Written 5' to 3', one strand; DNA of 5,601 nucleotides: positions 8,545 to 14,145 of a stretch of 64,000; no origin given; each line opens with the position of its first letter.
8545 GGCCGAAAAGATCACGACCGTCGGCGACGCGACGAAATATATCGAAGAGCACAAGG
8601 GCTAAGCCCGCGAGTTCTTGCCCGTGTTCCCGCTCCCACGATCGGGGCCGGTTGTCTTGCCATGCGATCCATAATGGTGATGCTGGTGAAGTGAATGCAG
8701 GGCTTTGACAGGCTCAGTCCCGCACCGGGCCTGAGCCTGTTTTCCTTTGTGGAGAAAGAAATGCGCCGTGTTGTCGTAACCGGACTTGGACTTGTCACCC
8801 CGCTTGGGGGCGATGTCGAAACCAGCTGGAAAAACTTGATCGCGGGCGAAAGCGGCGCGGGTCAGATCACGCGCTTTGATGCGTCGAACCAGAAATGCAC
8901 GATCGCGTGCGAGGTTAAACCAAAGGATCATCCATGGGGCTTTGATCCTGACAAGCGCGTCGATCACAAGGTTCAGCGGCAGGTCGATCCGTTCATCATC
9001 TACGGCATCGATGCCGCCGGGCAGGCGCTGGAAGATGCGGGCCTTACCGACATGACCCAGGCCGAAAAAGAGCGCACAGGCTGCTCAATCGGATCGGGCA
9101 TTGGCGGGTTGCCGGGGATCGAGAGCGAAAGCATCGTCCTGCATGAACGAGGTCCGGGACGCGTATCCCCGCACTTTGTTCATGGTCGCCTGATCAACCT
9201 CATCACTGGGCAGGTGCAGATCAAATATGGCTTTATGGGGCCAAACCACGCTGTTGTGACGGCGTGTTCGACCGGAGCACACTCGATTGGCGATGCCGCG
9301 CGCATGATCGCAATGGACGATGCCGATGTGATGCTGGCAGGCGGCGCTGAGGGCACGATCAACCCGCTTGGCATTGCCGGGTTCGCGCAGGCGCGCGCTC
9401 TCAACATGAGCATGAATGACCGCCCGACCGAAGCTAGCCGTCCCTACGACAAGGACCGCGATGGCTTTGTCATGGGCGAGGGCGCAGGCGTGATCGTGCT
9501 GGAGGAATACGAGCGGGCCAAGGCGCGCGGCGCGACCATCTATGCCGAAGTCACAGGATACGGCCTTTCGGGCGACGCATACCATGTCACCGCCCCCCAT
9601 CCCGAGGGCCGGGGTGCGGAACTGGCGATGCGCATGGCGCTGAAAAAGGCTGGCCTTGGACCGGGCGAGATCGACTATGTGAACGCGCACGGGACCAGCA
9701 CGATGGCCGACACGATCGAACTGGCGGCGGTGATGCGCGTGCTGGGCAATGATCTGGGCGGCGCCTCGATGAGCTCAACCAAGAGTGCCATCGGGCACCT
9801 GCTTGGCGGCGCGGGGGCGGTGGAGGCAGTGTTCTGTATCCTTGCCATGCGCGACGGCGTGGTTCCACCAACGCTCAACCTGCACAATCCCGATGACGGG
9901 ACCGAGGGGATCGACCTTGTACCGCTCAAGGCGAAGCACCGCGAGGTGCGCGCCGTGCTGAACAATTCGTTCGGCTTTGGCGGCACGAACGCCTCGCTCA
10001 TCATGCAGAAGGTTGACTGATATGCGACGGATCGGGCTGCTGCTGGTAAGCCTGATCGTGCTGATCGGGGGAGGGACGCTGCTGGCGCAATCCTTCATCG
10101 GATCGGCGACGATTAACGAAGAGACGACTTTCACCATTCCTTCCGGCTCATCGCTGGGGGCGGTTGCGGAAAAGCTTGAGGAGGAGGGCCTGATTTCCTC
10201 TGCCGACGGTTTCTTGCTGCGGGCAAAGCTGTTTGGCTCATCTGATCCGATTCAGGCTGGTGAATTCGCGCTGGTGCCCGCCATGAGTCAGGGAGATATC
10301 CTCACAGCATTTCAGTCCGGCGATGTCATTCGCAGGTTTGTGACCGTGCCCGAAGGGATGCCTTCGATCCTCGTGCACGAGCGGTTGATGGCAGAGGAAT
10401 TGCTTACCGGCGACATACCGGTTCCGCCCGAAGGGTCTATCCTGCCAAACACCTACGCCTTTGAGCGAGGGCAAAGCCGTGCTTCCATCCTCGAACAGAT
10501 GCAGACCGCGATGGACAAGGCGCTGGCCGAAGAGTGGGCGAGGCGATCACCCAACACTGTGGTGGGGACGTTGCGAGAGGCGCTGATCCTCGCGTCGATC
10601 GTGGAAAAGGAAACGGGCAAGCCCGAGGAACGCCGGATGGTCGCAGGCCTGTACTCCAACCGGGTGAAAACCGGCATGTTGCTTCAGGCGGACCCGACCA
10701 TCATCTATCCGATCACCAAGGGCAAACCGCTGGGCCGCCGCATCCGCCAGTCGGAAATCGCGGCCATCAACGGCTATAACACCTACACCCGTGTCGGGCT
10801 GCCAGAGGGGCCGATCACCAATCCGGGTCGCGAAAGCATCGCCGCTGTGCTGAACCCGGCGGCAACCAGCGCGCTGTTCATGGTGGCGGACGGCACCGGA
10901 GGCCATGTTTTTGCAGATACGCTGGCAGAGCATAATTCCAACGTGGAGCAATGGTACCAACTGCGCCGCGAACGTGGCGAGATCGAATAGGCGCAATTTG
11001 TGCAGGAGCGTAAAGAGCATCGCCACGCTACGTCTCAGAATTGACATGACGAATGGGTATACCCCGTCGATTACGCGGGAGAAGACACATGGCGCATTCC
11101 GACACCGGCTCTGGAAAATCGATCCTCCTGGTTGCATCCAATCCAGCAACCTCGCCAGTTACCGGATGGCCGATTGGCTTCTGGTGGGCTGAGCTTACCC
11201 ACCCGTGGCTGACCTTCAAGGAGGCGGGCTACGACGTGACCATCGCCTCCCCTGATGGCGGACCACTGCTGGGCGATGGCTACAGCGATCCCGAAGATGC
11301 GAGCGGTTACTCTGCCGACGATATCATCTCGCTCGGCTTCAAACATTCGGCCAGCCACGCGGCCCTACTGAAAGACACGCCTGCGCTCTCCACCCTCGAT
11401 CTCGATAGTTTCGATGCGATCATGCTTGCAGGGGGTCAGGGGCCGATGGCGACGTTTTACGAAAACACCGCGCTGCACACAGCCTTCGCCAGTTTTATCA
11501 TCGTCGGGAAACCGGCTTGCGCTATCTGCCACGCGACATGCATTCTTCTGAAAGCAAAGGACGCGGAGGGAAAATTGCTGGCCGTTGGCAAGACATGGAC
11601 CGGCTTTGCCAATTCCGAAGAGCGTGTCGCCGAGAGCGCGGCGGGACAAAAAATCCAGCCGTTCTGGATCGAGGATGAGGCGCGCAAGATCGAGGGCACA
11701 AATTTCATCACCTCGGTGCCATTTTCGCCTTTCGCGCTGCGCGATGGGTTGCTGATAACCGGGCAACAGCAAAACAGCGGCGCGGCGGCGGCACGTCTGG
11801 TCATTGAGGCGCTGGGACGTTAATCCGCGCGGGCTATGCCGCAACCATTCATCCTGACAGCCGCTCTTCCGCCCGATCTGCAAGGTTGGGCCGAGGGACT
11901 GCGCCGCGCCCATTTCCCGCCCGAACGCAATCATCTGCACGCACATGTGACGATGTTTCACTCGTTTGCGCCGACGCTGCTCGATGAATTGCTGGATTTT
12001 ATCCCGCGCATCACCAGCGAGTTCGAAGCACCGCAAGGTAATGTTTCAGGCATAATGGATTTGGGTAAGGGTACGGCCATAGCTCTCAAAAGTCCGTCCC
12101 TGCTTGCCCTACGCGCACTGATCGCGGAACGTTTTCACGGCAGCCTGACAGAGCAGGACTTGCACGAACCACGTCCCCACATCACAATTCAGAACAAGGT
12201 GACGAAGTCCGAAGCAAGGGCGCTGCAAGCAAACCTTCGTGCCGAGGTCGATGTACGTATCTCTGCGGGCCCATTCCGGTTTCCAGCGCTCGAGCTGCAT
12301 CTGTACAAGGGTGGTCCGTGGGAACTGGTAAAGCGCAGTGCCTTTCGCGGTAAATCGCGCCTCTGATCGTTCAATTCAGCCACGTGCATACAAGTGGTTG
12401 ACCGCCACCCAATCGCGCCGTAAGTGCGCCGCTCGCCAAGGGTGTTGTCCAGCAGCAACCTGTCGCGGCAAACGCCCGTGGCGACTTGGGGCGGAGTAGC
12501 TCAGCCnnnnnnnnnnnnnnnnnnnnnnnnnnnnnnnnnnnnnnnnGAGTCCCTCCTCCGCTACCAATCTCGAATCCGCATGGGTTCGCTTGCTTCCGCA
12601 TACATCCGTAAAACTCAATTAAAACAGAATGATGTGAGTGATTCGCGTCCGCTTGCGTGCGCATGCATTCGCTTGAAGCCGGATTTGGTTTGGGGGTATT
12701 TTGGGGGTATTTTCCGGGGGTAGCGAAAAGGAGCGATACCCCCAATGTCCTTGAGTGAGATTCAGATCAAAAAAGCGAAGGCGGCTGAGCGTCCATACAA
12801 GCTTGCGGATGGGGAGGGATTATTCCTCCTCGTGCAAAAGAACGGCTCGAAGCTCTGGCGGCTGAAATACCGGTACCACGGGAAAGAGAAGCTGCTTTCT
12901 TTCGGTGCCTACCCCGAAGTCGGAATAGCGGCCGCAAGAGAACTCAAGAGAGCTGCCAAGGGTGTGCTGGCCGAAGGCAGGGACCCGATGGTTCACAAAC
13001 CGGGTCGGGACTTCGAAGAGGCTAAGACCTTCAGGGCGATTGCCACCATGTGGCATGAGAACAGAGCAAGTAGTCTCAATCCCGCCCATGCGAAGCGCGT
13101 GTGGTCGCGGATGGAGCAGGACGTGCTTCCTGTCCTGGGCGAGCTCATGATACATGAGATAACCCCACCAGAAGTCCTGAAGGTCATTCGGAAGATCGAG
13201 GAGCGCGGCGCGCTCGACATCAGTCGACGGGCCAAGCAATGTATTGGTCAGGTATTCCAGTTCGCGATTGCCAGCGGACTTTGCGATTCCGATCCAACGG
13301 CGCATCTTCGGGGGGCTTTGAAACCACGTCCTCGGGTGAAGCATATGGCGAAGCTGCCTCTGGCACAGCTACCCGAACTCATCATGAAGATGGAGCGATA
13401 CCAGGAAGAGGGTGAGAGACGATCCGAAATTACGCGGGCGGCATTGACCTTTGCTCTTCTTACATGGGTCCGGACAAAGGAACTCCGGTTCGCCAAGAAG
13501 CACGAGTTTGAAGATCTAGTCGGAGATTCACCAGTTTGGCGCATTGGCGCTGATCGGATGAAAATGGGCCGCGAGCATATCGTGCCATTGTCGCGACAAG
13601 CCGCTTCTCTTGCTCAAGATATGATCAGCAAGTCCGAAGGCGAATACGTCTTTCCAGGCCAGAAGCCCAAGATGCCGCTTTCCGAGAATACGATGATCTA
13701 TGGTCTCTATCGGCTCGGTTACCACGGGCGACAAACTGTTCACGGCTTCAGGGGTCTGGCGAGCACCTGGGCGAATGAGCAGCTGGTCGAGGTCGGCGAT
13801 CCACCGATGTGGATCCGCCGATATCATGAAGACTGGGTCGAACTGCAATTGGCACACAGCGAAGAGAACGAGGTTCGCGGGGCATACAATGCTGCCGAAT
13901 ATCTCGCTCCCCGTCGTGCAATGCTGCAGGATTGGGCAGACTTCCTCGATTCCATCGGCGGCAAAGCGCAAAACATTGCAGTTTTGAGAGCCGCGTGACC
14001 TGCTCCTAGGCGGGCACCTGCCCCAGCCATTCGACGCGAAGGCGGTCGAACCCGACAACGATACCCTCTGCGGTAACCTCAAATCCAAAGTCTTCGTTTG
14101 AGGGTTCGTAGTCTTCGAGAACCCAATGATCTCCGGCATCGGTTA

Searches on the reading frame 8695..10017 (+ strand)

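Call 11: search_protein_families(library=pfam, proteins=[window:8695-10017:+], max_evalue=0.001)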
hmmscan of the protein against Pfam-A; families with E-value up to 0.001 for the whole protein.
window:8695-10017:+ (441 aa): 3 families
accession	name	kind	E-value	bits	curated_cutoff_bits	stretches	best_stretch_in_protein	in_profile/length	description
PF00109.32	ketoacyl-synt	-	7.9e-57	193.2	20.8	1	23-275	1-252/252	Beta-ketoacyl synthase, N-terminal domain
PF02801.28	Ketoacyl-synt_C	-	5.4e-36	123.6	20.8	1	283-396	1-118/119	Beta-ketoacyl synthase, C-terminal domain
PF00108.29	Thiolase_N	-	5e-05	23.2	26.4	1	173-219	65-113/260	Thiolase, N-terminal domain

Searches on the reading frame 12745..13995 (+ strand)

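Call 10: search_protein_families(library=pfam, proteins=[window:12745-13995:+], max_evalue=0.001)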
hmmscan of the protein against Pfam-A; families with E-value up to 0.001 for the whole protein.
window:12745-13995:+ (417 aa): 3 families
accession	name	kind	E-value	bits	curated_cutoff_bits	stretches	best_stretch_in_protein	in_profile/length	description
PF22022.2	Phage_int_M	-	6.6e-33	113.3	27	1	96-191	1-96/96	Phage integrase central domain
PF13356.12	Arm-DNA-bind_3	-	1.5e-22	80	27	1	3-85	1-80/83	Arm DNA-binding domain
PF00589.27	Phage_integrase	-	5.3e-11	43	27.1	1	211-346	10-143/172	Phage integrase family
